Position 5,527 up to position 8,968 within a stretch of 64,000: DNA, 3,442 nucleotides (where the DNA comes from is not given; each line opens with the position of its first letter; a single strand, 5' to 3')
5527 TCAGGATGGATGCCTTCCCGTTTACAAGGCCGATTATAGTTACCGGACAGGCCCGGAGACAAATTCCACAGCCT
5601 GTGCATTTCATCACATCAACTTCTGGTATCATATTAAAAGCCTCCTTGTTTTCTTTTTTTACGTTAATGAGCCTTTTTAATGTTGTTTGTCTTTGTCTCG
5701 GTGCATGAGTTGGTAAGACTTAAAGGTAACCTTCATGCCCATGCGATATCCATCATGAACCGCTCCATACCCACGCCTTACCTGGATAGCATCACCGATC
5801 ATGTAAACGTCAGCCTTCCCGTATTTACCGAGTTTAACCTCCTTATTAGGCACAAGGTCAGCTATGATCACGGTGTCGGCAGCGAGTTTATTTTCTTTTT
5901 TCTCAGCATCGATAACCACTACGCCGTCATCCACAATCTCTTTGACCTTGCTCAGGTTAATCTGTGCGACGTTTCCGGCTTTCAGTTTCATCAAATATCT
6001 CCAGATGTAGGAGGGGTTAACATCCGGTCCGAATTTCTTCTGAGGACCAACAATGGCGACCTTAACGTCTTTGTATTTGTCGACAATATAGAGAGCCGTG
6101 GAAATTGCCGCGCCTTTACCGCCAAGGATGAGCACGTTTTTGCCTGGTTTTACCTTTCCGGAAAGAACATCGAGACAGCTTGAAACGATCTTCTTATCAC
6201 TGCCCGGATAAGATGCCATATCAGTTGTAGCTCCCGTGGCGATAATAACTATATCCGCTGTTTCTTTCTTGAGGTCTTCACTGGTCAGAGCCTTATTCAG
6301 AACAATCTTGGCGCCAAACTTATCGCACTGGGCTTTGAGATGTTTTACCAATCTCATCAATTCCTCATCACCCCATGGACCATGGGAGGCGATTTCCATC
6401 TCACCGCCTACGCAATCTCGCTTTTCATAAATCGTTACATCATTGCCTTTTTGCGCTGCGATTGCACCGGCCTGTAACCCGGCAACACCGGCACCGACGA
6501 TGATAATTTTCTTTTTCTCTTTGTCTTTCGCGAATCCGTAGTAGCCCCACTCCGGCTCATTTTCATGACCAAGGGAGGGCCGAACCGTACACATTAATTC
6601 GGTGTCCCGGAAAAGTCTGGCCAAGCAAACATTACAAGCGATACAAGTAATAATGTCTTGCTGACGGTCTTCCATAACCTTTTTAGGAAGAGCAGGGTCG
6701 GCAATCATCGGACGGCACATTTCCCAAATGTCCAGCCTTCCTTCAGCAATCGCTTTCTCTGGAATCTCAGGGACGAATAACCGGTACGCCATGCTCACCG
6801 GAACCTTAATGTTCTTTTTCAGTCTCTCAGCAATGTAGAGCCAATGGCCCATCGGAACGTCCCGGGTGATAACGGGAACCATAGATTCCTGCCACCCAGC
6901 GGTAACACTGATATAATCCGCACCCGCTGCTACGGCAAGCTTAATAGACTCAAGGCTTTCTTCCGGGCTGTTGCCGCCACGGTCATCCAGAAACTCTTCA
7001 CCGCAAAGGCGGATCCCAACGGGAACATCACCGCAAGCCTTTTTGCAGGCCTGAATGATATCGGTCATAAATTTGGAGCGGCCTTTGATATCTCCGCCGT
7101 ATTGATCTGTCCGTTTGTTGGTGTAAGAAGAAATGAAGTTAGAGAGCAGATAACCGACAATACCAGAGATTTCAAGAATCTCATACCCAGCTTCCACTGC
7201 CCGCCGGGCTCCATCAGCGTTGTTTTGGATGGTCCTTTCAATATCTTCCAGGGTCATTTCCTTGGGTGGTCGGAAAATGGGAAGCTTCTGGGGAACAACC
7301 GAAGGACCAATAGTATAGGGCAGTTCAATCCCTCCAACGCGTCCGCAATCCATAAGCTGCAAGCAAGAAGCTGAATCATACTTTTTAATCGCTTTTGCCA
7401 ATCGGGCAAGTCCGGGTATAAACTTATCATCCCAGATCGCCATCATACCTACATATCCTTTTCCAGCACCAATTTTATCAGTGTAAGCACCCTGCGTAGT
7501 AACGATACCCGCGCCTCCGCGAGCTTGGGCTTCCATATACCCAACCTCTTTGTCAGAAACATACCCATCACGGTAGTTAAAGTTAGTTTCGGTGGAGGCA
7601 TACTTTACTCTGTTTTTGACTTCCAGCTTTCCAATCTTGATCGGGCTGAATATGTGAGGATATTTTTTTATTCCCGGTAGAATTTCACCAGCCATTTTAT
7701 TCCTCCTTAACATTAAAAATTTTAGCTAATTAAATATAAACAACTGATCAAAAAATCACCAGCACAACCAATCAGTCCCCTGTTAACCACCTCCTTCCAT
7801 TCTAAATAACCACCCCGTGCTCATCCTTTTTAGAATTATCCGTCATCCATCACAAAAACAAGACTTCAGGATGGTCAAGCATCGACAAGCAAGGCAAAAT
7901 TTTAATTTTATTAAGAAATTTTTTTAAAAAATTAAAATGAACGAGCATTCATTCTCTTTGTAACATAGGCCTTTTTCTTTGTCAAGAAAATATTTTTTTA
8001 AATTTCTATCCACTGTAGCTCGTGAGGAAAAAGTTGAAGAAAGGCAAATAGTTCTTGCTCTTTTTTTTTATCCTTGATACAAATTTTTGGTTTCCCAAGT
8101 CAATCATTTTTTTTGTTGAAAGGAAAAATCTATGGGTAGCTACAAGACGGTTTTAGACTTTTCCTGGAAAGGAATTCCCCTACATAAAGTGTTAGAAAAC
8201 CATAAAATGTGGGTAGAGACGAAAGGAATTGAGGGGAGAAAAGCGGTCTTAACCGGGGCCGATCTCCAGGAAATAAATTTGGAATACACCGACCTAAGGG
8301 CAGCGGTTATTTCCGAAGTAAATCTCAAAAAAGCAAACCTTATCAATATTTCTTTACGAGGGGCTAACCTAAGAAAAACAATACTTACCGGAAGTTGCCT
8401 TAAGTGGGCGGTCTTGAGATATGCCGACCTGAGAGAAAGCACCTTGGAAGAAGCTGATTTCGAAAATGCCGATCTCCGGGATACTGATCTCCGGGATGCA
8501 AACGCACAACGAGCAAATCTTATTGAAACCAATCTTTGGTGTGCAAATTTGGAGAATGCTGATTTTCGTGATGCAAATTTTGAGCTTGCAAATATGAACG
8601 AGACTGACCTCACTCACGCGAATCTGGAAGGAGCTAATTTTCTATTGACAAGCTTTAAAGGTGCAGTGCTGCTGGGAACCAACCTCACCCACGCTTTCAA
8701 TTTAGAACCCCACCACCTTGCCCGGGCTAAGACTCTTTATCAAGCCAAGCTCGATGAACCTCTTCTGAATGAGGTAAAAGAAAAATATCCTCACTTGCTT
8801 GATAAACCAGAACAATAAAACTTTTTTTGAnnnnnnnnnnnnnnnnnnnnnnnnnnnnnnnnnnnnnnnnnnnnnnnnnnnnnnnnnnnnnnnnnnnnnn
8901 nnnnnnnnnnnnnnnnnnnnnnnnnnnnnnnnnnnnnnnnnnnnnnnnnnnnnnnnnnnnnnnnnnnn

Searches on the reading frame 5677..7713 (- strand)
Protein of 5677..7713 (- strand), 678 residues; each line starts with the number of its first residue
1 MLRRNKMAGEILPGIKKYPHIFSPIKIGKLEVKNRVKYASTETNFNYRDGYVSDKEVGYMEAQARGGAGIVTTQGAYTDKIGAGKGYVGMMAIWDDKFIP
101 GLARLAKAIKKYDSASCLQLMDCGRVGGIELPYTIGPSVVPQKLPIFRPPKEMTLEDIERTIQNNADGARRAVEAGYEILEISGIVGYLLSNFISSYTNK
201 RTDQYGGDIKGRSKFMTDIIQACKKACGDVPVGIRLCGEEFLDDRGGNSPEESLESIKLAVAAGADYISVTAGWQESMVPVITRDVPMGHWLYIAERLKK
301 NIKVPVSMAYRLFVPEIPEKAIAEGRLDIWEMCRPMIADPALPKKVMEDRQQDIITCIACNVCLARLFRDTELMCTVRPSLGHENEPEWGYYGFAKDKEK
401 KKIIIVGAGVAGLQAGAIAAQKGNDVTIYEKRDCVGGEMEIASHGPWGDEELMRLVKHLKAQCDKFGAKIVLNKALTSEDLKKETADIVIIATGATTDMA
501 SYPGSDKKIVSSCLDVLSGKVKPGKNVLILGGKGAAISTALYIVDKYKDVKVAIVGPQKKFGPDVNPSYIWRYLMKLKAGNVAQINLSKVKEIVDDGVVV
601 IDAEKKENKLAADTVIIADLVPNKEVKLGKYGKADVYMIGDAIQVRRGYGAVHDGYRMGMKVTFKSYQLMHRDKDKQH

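Call 86: search_protein_families(library=pfam, proteins=[window:5677-7713:-])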
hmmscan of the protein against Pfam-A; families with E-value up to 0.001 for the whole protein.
window:5677-7713:- (678 aa): 10 families
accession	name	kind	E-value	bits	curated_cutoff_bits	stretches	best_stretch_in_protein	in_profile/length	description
PF00724.26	Oxidored_FMN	-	2.9e-53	181.8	27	1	21-352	2-341/342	NADH:flavin oxidoreductase / NADH oxidase family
PF07992.20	Pyr_redox_2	-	2.7e-16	60.3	26.1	1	402-625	2-242/291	Pyridine nucleotide-disulphide oxidoreductase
PF13738.12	Pyr_redox_3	-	3.1e-10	40.2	30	1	484-617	123-263/305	Pyridine nucleotide-disulphide oxidoreductase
PF13450.12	NAD_binding_8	-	7.2e-08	33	21.9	1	405-441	1-37/68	NAD(P)-binding Rossmann-like domain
PF01266.30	DAO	-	1.2e-06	28.7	27.9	0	402-436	1-35/353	FAD dependent oxidoreductase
PF12831.13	FAD_oxidored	-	5.2e-06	26.5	27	1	403-445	2-44/416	FAD dependent oxidoreductase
PF00890.30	FAD_binding_2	-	3.1e-05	23.8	20.4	1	403-443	2-42/414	FAD binding domain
PF01262.27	AlaDh_PNT_C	-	0.00014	21.8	23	1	399-437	27-65/214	Alanine dehydrogenase/PNT, C-terminal domain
PF03486.20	HI0933_like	-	0.00024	21.1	50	1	402-445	2-45/244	HI0933-like protein Rossmann domain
PF00070.33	Pyr_redox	-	0.00026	21.9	22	0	402-436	1-35/82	Pyridine nucleotide-disulphide oxidoreductase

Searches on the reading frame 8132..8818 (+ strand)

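Call 86: search_protein_families(library=pfam, proteins=[window:8132-8818:+])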
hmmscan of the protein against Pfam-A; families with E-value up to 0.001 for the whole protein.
window:8132-8818:+ (228 aa): 4 families
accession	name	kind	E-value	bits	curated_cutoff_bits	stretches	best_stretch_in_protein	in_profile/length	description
PF00805.28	Pentapeptide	-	1.3e-38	130.6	20.2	5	126-161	4-39/40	Pentapeptide repeats (8 copies)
PF13599.13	Pentapeptide_4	-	3.5e-20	72.3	38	3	104-177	2-75/78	Pentapeptide repeat region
PF13576.12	Pentapeptide_3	-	1e-12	48.5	27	1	138-178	4-47/48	Pentapeptide repeats (9 copies)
PF25296.1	Decapeptide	-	5.4e-05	23.4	45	0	97-145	14-62/74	Decapeptide repeat region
